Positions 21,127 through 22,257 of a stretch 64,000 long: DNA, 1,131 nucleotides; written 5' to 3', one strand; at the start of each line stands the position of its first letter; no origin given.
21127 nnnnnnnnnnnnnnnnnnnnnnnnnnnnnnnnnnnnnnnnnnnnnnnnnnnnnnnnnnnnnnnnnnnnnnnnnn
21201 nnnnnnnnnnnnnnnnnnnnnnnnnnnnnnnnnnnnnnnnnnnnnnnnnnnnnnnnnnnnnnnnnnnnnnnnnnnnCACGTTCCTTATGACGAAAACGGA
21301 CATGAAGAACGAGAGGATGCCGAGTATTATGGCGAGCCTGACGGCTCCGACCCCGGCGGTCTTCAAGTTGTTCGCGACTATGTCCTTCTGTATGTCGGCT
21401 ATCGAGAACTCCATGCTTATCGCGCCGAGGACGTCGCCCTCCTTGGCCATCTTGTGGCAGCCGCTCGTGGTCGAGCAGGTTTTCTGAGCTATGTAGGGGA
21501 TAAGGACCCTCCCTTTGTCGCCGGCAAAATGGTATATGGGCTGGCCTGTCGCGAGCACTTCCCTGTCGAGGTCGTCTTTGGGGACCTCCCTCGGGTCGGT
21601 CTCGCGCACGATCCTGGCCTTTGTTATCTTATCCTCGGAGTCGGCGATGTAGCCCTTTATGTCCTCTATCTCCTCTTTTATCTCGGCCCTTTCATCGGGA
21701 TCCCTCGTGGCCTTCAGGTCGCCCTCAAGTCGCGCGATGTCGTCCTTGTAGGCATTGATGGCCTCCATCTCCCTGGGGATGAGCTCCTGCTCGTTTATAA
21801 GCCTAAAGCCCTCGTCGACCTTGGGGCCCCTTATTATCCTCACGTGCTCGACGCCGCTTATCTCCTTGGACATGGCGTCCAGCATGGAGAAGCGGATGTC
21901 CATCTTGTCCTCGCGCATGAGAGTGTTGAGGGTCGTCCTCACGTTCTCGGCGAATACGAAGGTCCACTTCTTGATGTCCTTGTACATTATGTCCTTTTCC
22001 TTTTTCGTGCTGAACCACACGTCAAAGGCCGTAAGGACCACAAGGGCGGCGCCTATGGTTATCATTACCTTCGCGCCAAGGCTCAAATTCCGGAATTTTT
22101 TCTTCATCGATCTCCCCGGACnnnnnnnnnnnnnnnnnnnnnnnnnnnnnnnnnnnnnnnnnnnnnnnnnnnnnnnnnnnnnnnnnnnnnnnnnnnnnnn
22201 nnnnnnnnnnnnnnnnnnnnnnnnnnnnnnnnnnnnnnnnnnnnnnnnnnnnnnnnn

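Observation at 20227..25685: Candidate porin-cytochrome extracellular electron transfer operon ending in a chemoreceptor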

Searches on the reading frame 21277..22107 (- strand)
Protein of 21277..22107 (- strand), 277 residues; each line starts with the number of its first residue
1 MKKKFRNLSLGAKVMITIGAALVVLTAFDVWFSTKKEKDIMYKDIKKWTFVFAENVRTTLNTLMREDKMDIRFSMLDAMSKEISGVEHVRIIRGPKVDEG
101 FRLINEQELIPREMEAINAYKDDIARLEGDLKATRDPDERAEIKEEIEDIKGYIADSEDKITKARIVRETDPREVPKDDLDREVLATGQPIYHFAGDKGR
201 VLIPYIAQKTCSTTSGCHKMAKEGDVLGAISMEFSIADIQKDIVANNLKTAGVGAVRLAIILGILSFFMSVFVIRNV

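Call 26: search_protein_families(library=pfam, proteins=[window:21277-22107:-], max_evalue=10)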
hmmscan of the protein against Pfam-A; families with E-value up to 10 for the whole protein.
seq(277 aa): 3 families
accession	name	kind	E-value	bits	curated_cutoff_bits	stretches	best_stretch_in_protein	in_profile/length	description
PF06102.17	RRP36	-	0.06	13.7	27.1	1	121-173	59-111/165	rRNA biogenesis protein RRP36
PF15188.11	CCDC-167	-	0.083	13.6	27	1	111-163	7-60/84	Coiled-coil domain-containing protein 167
PF11727.13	ISG65-75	-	0.12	12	25.1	1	106-175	62-133/281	Invariant surface glycoprotein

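Call 27: find_homologous_proteins(query=window:21277-22107:-, max_evalue=0.001)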
Query seq(277 aa) (277 aa): 13 proteins with E <= 0.001 among 1771 candidates.
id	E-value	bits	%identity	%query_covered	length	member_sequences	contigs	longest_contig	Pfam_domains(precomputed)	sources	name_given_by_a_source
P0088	1.0e-139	482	79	100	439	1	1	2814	PF00672.31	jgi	-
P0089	1.8e-132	458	94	80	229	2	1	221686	-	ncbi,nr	ncbi:MAG: hypothetical protein HS130_03880 [Deltaproteobacteria bacterium]|nr:hypothetical protein [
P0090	3.1e-110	386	63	99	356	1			PF00672.31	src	-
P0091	2.5e-74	268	50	92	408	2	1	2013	PF00672.31,PF00512.32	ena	-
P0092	1.0e-72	263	48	95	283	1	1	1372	-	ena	-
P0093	1.1e-72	263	48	95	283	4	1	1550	-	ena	-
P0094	1.2e-71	259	45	99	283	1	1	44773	-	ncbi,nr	ncbi:MAG: hypothetical protein RQ824_01860 [bacterium]|nr:hypothetical protein [bacterium]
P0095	5.3e-47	178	46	75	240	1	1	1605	-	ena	-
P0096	3.0e-40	156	35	99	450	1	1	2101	PF00672.31,PF13426.14,PF00989.32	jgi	jgi:PAS domain S-box-containing protein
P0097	1.0e-16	79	79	21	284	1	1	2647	PF00015.27,PF00672.31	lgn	-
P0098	8.9e-15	73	100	17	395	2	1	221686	PF00015.27,PF00672.31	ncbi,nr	ncbi:MAG: methyl-accepting chemotaxis protein [Deltaproteobacteria bacterium]|nr:methyl-accepting ch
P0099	1.4e-9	56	80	17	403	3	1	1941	PF00015.27,PF00672.31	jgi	-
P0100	9.4e-5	40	51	24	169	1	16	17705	-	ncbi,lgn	-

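Call 32: find_homologous_proteins(query=A1, max_evalue=0.001)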
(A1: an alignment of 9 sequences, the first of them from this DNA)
Query A1 (9 sequences) (247 aa, profile of the alignment): 34 proteins with E <= 0.001 among 5686 candidates.
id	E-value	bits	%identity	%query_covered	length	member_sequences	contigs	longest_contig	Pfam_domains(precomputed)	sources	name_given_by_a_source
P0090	2.3e-104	366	63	99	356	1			PF00672.31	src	-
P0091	4.7e-103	362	54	87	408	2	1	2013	PF00672.31,PF00512.32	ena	-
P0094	5.6e-101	355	47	99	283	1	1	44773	-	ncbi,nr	ncbi:MAG: hypothetical protein RQ824_01860 [bacterium]|nr:hypothetical protein [bacterium]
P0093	1.8e-97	343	51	95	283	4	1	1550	-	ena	-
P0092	2.7e-96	340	50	95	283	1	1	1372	-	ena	-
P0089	3.2e-93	330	93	91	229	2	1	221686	-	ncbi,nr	ncbi:MAG: hypothetical protein HS130_03880 [Deltaproteobacteria bacterium]|nr:hypothetical protein [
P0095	7.4e-68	247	49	72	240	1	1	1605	-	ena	-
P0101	5.8e-54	201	76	55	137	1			-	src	-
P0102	5.9e-51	191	25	38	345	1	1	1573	PF00672.31,PF21563.4,PF11845.14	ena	-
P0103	7.3e-50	188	26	35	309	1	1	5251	PF00672.31,PF21563.4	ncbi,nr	ncbi:MAG: HAMP domain-containing protein, partial [Deltaproteobacteria bacterium]|nr:HAMP domain-con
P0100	1.6e-49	187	51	27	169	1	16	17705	-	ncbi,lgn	-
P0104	2.9e-48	182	26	38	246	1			PF11845.14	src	-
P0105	7.4e-46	175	22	96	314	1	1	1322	PF00672.31,PF11845.14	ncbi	ncbi:MAG: HAMP domain-containing protein, partial [Deltaproteobacteria bacterium]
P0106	8.7e-46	174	27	38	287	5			PF00672.31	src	-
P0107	9.9e-44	168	27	38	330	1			PF00672.31,PF08448.17,PF00989.32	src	-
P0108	1.3e-39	154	26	40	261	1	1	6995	PF21563.4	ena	-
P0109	5.2e-38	149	32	38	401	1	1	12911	PF00672.31,PF21563.4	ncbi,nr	ncbi:MAG: methyl-accepting chemotaxis protein, partial [Deltaproteobacteria bacterium]|nr:methyl-acc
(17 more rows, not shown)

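Call 44: predict_structure(alignment_id=A2)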
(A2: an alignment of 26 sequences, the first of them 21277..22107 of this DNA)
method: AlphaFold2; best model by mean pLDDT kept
length: 277 residues; sequences in the alignment: 26
mean_pLDDT: 85.7   pTM: 0.68
mean pLDDT of the five models: 85.7, 85.0, 82.9, 82.2, 77.8
residues with pLDDT >= 90: 104; 70-90: 153; 50-70: 16; < 50: 4
segments of 3 or more residues with pLDDT < 50: 1-3
pLDDT, mean of each block of 10 residues (from residue 1): 59 78 82 83 87 87 83 89 85 89 90 97 98 96 98 97 84 92 96 91 86 70 90 86 79 79 79 62
secondary structure, 60 per line:
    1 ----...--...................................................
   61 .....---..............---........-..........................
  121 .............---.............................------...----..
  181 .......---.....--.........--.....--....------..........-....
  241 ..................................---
elements in order: H10-65 H69-82 E86-93 H95-133 H137-165 H179-187 E191-195 E198-206 H209-213 H216-219 E226-235 H237-274

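Call 69: find_related_loci(query=A5, collection=metagenome_contigs, flank=8000)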
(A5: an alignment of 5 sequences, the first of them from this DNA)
Query A5 (247 aa) in metagenome_contigs; peptide patterns used: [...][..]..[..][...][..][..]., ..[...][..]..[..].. (x = any residue, [..] = any of these).
146 stretches matched a pattern; 27 encode a relative of the query (tblastn E <= 1e-3); 27 distinct loci.
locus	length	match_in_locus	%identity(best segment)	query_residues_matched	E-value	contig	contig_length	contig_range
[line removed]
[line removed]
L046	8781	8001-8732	64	4-247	7e-99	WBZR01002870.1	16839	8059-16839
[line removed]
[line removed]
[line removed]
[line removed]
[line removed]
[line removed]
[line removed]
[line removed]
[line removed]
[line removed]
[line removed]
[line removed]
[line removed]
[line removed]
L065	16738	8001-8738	45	3-247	1e-69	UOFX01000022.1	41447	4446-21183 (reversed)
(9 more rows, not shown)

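Call 74: search_protein_families(library=pfam, proteins=[L049:7977-9977:+, L048:4026-6017:+, L065:7983-9977:+, L063:7983-9983:+, L044:7983-9905:+, L053:8001-9917:+, L055:8001-9851:+, L054:2282-4903:+, L059:7190-9826:+, L051:5678-7402:+], max_evalue=0.001)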
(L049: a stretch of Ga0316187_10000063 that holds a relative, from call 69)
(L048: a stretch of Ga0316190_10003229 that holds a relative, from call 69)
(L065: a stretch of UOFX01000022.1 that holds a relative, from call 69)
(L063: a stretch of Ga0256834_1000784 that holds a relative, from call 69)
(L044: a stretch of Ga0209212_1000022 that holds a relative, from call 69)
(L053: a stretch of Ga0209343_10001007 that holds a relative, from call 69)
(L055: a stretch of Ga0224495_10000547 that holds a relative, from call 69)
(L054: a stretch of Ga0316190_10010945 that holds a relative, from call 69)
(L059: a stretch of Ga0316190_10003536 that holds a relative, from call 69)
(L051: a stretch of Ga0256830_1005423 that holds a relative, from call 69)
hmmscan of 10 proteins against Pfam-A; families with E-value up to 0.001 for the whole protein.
L049:7977-9977:+ (666 aa): 5 families
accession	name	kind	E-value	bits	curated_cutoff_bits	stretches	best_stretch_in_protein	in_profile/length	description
PF00990.26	GGDEF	-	7.9e-48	162.7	23.8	1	503-662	1-161/161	Diguanylate cyclase, GGDEF domain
PF01590.32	GAF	-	1.3e-10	42.3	22.4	1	355-490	2-133/133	GAF domain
PF00672.30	HAMP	-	6.9e-10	39.5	25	1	290-327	16-53/53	HAMP domain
PF13185.12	GAF_2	-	2.2e-09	38.1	28.6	1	374-491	22-136/136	GAF domain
PF13492.12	GAF_3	-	5.1e-08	33.8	27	1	356-492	3-129/129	GAF domain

L048:4026-6017:+ (663 aa): 5 families
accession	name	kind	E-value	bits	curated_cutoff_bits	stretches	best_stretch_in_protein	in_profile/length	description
PF00990.26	GGDEF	-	4.9e-49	166.6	23.8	1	499-658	1-161/161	Diguanylate cyclase, GGDEF domain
PF00672.30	HAMP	-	1.2e-12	48.3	25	1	272-323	2-53/53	HAMP domain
PF13492.12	GAF_3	-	1.7e-10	41.8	27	1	352-488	3-129/129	GAF domain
PF13185.12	GAF_2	-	5.5e-10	40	28.6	1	352-487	5-136/136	GAF domain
PF01590.32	GAF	-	9.5e-10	39.6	22.4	1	351-486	2-133/133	GAF domain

L065:7983-9977:+ (664 aa): 6 families
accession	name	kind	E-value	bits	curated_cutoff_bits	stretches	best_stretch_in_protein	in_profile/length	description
PF00990.26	GGDEF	-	2.5e-42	144.8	23.8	1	501-660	1-161/161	Diguanylate cyclase, GGDEF domain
PF00672.30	HAMP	-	2.4e-11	44.2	25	1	274-325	2-53/53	HAMP domain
PF13185.12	GAF_2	-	2e-09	38.2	28.6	1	355-489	6-136/136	GAF domain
PF01590.32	GAF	-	5.9e-08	33.8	22.4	1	354-488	3-133/133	GAF domain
PF13492.12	GAF_3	-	4.2e-05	24.4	27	1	442-490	81-129/129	GAF domain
PF19962.4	EAD9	-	0.0003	20.9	25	1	125-167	19-61/62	Effector-associated domain 9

L063:7983-9983:+ (666 aa): 5 families
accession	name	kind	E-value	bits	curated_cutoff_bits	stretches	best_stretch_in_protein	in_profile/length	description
PF00990.26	GGDEF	-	3.8e-46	157.2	23.8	1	503-662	1-161/161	Diguanylate cyclase, GGDEF domain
PF00672.30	HAMP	-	7.6e-15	55.4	25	1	276-327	2-53/53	HAMP domain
PF13185.12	GAF_2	-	4.7e-10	40.2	28.6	1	363-491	12-136/136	GAF domain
PF01590.32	GAF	-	5.6e-10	40.3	22.4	1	355-490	2-133/133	GAF domain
PF13492.12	GAF_3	-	4.5e-08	34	27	1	356-492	3-129/129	GAF domain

L044:7983-9905:+ (640 aa): 2 families
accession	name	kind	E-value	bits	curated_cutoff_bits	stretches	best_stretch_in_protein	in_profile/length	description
PF00015.26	MCPsignal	-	2e-47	161.7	34.6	1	389-572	2-171/172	Methyl-accepting chemotaxis protein (MCP) signalling domain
PF00672.30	HAMP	-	1.2e-11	45.2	25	1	279-323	6-50/53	HAMP domain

L053:8001-9917:+ (639 aa): 2 families
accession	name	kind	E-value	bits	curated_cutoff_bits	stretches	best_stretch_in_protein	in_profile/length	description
PF00015.26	MCPsignal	-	2.8e-56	190.5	34.6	1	384-540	2-172/172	Methyl-accepting chemotaxis protein (MCP) signalling domain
PF00672.30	HAMP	-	0.00015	22.4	25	0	283-310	14-41/53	HAMP domain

L055:8001-9851:+ (617 aa): 1 family
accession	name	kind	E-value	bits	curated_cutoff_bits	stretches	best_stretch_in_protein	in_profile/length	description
PF00015.26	MCPsignal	-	4e-55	186.8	34.6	1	376-533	1-172/172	Methyl-accepting chemotaxis protein (MCP) signalling domain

L054:2282-4903:+ (874 aa): 5 families
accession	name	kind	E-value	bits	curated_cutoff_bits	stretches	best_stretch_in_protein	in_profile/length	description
PF00563.25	EAL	-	1.3e-70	237.9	31.3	1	634-868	2-236/236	EAL domain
PF00990.26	GGDEF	-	1.7e-37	129.1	23.8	1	445-612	2-161/161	Diguanylate cyclase, GGDEF domain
PF00672.30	HAMP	-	9.5e-13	48.7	25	1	270-316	5-51/53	HAMP domain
PF13426.13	PAS_9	-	8e-11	42.6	27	1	336-432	3-103/103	PAS domain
PF00989.32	PAS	-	7.3e-08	32.9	22.6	1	326-430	3-113/113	PAS fold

L059:7190-9826:+ (879 aa): 6 families
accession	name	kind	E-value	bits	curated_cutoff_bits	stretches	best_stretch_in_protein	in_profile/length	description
PF00563.25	EAL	-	1.5e-68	231.1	31.3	1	635-868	3-236/236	EAL domain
PF00990.26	GGDEF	-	2e-38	132.1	23.8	1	445-612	2-161/161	Diguanylate cyclase, GGDEF domain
PF00672.30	HAMP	-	4.7e-14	52.9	25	1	267-317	2-52/53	HAMP domain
PF13426.13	PAS_9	-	8.7e-12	45.7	27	1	336-432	3-103/103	PAS domain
PF00989.32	PAS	-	2.6e-10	40.8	22.6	1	326-429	3-112/113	PAS fold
PF08448.16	PAS_4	-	1.5e-06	28.9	23.1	1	331-434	2-109/110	PAS fold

L051:5678-7402:+ (575 aa): 5 families
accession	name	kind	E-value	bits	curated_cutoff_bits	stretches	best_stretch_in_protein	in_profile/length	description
PF00990.26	GGDEF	-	1.7e-27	96.6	23.8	1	494-575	1-82/161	Diguanylate cyclase, GGDEF domain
PF13185.12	GAF_2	-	4.6e-14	53.2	28.6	1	352-482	10-136/136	GAF domain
PF00672.30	HAMP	-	3.7e-12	46.8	25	1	270-318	5-53/53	HAMP domain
PF01590.32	GAF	-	7.2e-12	46.4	22.4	1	346-481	2-133/133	GAF domain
PF13492.12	GAF_3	-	1.9e-09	38.5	27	1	347-483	3-129/129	GAF domain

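Call 83: search_protein_families(library=pfam, proteins=[L055:2479-2979:+, L055:576-2279:+, L055:9905-11602:+, L055:11745-13802:+], max_evalue=0.0001)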
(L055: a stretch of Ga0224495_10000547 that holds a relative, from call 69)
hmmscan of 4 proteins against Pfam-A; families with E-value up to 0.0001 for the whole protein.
L055:2479-2979:+ (166 aa): 1 family
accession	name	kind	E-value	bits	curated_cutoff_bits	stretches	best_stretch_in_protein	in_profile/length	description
PF01584.24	CheW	-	8.1e-38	129.6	23.5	1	20-155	1-136/138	CheW-like domain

L055:576-2279:+ (567 aa): 1 family
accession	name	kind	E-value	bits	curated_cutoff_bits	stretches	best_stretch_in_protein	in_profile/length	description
PF00015.26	MCPsignal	-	7.8e-58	195.6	34.6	1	331-487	2-172/172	Methyl-accepting chemotaxis protein (MCP) signalling domain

L055:9905-11602:+ (565 aa): 2 families
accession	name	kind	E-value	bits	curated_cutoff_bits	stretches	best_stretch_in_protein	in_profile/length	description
PF00015.26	MCPsignal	-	2.5e-50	171.1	34.6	1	323-479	2-172/172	Methyl-accepting chemotaxis protein (MCP) signalling domain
PF00672.30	HAMP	-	7.8e-10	39.4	25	1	208-254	1-47/53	HAMP domain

L055:11745-13802:+ (685 aa): 2 families
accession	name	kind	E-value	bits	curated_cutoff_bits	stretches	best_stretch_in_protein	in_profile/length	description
PF08376.15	NIT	-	3.7e-60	204.7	24.9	1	57-296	1-238/239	Nitrate and nitrite sensing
PF00015.26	MCPsignal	-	1.2e-56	191.8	34.6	1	449-605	2-172/172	Methyl-accepting chemotaxis protein (MCP) signalling domain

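Call 89: search_protein_representatives(protein=window:21367-22107:-)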
Query: 247 residues. Proteins with E-value up to 0.001 (for the whole library): 82; up to 1e-10: 33; up to 1e-30: 25. The best 82 are listed.
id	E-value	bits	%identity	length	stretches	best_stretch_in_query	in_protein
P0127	1.8e-144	495.6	92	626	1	1-247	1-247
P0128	8.8e-75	267.5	55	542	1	3-243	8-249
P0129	1.6e-71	256.9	50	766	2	10-245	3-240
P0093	1.6e-67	243.8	50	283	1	6-246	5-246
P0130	1.5e-66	240.6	52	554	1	16-247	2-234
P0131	1.2e-63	231.1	50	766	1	10-246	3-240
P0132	3.2e-63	229.7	46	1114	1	5-242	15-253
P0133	6.1e-63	228.8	47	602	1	10-245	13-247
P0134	4.5e-62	226.0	48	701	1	3-247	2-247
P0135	6.4e-60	218.9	45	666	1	4-247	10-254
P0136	6.3e-59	215.7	47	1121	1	10-243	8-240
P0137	3.3e-57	210.1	44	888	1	9-244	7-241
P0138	3.5e-57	210.0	43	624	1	9-245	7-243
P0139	2.9e-55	203.7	43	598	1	10-246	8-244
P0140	7.0e-55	202.4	41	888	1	4-243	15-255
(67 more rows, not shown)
